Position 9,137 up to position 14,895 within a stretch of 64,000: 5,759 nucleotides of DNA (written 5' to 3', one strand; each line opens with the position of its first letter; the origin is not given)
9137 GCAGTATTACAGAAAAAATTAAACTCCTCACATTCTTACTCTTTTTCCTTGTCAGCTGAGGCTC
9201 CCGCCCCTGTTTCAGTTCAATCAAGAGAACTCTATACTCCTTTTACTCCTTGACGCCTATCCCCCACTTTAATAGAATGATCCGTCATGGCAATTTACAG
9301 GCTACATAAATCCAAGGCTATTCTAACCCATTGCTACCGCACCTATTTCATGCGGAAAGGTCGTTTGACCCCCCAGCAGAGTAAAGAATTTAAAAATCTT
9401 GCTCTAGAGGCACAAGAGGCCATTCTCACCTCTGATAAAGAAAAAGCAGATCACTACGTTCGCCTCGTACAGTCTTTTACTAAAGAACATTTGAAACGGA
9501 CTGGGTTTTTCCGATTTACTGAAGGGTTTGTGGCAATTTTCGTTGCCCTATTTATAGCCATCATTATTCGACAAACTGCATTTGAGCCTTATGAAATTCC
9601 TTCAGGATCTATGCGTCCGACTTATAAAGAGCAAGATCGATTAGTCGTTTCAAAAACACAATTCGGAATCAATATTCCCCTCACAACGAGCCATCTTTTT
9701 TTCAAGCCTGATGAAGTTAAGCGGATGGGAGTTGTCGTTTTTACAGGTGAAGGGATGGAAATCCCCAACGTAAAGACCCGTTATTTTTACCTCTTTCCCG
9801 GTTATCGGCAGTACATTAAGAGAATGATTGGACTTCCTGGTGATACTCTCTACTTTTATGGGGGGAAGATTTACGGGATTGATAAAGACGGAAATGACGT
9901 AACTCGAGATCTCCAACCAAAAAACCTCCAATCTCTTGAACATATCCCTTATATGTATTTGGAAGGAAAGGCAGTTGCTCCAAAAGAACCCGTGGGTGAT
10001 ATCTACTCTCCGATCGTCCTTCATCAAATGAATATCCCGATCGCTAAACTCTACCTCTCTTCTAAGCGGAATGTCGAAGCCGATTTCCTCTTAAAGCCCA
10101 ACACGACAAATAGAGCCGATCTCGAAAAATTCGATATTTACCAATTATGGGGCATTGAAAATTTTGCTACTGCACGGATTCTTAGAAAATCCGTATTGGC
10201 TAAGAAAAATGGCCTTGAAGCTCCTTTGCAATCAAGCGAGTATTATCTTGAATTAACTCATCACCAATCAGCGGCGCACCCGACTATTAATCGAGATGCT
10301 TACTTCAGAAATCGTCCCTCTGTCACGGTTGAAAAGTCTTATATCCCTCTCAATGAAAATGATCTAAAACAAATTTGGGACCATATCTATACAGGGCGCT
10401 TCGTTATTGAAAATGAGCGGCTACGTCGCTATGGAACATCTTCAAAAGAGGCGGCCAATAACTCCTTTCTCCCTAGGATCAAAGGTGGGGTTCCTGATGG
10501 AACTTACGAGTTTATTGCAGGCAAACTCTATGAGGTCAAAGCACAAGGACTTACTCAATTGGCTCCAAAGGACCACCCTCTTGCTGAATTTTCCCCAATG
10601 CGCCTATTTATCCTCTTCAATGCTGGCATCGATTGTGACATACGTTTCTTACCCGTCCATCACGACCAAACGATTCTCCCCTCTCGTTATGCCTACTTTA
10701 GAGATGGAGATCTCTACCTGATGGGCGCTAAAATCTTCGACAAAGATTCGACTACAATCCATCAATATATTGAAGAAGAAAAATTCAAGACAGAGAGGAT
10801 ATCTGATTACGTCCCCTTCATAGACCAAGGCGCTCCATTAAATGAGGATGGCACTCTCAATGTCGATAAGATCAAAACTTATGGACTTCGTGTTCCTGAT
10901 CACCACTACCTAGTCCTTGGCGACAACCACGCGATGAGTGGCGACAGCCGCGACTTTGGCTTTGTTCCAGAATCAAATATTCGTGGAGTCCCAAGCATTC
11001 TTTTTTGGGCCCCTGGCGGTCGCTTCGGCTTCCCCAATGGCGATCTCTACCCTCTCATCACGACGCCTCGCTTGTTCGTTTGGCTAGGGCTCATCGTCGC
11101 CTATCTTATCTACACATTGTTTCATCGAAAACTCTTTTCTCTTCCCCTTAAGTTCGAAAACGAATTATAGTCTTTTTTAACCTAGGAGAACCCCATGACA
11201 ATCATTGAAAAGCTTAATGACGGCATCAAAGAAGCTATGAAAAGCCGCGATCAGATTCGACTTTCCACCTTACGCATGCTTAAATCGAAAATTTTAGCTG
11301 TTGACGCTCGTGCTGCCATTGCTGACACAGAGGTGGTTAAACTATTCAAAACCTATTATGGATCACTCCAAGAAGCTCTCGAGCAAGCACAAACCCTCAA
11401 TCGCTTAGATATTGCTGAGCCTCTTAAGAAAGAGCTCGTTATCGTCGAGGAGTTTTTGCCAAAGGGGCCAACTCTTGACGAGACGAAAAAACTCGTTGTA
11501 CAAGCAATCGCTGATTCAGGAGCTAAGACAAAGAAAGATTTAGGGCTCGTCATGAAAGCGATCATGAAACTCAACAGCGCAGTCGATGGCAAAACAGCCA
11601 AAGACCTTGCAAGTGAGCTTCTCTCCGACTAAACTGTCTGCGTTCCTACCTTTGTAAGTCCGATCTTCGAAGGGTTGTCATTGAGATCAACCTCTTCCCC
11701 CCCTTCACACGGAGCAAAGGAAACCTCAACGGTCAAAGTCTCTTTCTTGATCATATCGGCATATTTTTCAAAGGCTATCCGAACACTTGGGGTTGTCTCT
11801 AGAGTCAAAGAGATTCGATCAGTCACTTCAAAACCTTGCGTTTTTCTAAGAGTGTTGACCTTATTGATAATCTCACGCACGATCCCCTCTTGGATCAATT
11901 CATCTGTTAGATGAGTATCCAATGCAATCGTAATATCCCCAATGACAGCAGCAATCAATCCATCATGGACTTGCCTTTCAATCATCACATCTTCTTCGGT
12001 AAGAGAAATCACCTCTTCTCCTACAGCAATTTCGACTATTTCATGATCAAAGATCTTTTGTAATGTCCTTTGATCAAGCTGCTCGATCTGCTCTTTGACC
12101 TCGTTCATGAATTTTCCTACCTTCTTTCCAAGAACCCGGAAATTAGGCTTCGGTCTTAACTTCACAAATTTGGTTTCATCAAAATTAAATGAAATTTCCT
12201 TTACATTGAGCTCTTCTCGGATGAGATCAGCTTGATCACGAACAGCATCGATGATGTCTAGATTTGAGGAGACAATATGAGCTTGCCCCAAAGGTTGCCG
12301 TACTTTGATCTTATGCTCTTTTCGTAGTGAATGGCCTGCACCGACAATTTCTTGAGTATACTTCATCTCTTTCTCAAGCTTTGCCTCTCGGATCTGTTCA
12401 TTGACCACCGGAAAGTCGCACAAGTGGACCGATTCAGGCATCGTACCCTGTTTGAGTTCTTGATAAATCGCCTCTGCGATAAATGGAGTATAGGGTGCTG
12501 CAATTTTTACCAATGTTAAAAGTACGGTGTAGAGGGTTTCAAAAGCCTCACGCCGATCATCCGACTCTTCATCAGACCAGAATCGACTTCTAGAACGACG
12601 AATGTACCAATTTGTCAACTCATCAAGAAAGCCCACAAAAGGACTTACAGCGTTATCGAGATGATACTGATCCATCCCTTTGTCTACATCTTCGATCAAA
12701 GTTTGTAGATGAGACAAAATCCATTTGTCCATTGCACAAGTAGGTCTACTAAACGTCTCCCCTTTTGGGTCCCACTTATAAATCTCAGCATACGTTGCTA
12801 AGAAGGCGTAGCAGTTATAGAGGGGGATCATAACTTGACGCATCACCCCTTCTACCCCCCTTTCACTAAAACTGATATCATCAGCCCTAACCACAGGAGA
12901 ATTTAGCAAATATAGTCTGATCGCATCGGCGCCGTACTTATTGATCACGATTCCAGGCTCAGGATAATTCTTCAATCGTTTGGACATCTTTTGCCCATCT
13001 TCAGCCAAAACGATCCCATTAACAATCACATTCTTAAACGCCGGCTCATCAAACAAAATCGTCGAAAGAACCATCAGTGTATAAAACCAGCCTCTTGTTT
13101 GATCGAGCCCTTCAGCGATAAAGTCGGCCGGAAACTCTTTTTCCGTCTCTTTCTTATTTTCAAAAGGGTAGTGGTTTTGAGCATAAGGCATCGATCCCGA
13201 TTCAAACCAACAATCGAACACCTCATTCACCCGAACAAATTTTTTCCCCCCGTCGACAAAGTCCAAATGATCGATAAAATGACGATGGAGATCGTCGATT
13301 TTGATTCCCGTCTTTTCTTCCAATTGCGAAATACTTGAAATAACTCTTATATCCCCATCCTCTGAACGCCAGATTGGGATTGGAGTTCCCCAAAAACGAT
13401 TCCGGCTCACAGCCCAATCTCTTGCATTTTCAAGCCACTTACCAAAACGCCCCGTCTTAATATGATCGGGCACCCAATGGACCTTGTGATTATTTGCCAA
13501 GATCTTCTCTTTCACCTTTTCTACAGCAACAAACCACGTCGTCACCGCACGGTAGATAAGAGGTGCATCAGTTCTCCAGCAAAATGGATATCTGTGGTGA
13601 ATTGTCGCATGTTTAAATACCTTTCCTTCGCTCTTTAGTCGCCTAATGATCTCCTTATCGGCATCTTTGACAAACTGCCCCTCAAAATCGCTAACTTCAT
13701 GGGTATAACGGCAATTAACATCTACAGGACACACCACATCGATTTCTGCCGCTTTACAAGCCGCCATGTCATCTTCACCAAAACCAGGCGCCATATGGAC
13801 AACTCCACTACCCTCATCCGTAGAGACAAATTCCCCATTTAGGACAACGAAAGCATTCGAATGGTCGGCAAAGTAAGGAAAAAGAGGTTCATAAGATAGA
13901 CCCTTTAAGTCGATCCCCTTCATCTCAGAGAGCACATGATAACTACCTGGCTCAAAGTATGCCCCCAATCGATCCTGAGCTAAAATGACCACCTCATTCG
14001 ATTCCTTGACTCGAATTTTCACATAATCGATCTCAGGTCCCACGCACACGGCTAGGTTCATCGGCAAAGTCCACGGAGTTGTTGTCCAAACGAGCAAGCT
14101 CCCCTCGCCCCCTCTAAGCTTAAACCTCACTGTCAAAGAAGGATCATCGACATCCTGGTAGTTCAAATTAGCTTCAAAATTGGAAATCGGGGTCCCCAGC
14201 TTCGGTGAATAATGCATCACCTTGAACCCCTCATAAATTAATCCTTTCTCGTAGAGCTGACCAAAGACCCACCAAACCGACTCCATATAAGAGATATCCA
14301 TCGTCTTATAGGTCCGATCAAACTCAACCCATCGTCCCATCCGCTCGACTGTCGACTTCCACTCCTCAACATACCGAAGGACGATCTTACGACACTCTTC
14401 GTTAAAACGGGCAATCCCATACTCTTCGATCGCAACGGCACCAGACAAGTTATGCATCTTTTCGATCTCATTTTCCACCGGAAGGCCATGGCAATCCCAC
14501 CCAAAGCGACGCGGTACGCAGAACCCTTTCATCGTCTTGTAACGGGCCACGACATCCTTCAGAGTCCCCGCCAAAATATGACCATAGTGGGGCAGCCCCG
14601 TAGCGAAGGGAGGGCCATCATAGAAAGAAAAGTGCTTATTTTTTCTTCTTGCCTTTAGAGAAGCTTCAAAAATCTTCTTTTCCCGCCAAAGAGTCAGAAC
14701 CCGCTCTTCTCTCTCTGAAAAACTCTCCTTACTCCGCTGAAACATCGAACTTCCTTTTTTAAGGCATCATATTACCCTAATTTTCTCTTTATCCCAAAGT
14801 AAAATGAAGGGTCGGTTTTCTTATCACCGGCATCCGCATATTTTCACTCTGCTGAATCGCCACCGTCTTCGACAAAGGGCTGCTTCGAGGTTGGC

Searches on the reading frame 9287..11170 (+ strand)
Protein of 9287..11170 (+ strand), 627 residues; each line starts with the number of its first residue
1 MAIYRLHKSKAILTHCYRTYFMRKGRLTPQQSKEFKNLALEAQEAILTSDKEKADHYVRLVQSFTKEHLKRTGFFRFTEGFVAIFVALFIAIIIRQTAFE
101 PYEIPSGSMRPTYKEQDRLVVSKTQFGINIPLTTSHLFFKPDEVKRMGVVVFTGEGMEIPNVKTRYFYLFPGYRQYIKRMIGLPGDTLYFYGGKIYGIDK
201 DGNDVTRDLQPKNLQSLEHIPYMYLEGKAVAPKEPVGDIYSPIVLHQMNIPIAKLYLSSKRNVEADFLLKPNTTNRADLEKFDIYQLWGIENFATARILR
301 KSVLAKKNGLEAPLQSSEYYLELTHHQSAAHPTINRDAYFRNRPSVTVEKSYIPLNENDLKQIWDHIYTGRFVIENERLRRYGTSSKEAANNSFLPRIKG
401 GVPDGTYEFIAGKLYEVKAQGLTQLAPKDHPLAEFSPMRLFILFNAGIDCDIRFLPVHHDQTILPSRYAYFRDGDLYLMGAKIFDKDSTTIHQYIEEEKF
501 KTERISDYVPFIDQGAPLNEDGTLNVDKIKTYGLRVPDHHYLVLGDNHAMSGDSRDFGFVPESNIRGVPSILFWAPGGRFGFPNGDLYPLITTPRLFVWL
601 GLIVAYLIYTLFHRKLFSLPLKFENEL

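Call 64: search_protein_families(library=ncbifam, proteins=[window:9287-11170:+], max_evalue=1e-10)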
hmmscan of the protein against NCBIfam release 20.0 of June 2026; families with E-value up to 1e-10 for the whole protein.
window:9287-11170:+ (627 aa): 2 families
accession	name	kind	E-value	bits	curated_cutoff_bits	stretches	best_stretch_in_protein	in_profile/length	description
TIGR02227.1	sigpep_I_bact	equivalog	2.4e-33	115.3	47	2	83-201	4-95/162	signal peptidase I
NF008114.0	PRK10861.1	equivalog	3.3e-20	72.6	277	1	77-189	60-157/324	signal peptidase I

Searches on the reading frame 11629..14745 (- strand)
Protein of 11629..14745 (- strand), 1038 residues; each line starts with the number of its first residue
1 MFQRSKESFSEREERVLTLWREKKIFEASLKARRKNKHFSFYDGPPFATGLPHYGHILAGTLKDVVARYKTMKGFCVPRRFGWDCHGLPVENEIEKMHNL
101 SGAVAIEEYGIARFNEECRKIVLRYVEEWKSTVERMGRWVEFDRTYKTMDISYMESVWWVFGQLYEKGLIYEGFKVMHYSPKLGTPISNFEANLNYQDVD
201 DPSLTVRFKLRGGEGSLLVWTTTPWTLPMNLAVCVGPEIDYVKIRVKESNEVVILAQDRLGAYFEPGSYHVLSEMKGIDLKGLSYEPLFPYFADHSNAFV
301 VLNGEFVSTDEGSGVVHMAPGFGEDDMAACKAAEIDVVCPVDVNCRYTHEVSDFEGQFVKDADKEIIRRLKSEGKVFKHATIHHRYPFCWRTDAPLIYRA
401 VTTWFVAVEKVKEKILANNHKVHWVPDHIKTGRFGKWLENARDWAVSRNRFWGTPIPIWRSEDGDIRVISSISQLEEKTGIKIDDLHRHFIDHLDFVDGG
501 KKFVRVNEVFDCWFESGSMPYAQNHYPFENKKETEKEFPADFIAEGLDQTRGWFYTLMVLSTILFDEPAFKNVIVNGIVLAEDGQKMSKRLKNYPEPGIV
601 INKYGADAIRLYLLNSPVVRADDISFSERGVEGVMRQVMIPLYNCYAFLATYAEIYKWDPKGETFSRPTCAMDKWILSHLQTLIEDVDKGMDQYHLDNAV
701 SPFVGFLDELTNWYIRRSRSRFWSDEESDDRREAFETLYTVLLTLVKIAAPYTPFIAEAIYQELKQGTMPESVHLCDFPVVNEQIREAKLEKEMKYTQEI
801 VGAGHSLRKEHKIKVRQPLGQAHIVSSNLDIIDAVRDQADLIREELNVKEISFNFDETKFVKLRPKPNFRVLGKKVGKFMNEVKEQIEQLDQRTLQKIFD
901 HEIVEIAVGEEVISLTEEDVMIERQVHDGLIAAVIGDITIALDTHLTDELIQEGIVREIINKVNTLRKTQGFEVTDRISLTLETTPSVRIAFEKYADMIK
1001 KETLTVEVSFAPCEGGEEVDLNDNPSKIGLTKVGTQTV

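Call 64: search_protein_families(library=ncbifam, proteins=[window:11629-14745:-], max_evalue=1e-10)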
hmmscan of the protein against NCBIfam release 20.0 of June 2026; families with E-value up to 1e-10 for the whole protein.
window:11629-14745:- (1038 aa): 15 families
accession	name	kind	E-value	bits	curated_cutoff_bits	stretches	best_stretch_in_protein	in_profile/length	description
TIGR00392.1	ileS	equivalog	4.8e-294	977.8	621.4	1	6-828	5-853/861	isoleucine--tRNA ligase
NF000258.1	MupB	exception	4.6e-236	786.2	1900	1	13-1022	9-1019/1033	mupirocin-resistant isoleucine--tRNA ligase MupB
NF000257.1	MupA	exception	4.7e-227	756.3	1900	1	13-1009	9-1000/1024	mupirocin-resistant isoleucine--tRNA ligase MupA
TIGR00422.1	valS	equivalog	2.2e-140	469.3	612.1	2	301-897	256-834/863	valine--tRNA ligase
NF009687.0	PRK13208.1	equivalog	2.6e-126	422.8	738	2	301-859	255-794/801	valine--tRNA ligase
NF004349.1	PRK05729.1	equivalog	1.3e-114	384.2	704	2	300-860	249-776/860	valine--tRNA ligase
NF040702.1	ileS_w_GNAT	exception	1.2e-106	357.6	1999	2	267-863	465-1055/1100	isoleucine--tRNA ligase, N-acetyltransferase domain-containing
NF011492.0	PRK14900.1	equivalog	1.5e-74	251.6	1783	2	300-844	265-789/1044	valine--tRNA ligase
NF000540.1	alt_ValS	exception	1e-64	218.9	900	2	351-841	334-817/827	valine--tRNA ligase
NF008957.0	PRK12300.1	subfamily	2.6e-63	214.4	677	2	6-330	3-325/946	leucine--tRNA ligase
TIGR00395.1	leuS_arch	equivalog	1.2e-54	185.7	648.5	2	13-331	4-320/938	leucine--tRNA ligase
TIGR00396.1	leuS_bact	equivalog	5.3e-41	140.6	548.4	2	10-190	4-165/843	leucine--tRNA ligase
TIGR00398.1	metG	equivalog_domain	4.5e-25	88.4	336.35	0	568-766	310-503/530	methionine--tRNA ligase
NF008900.0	PRK12267.1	equivalog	4.3e-18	65.2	598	1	526-767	241-476/648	methionine--tRNA ligase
NF001100.0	PRK00133.1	equivalog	2.5e-14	52.8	587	0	571-783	316-505/676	methionine--tRNA ligase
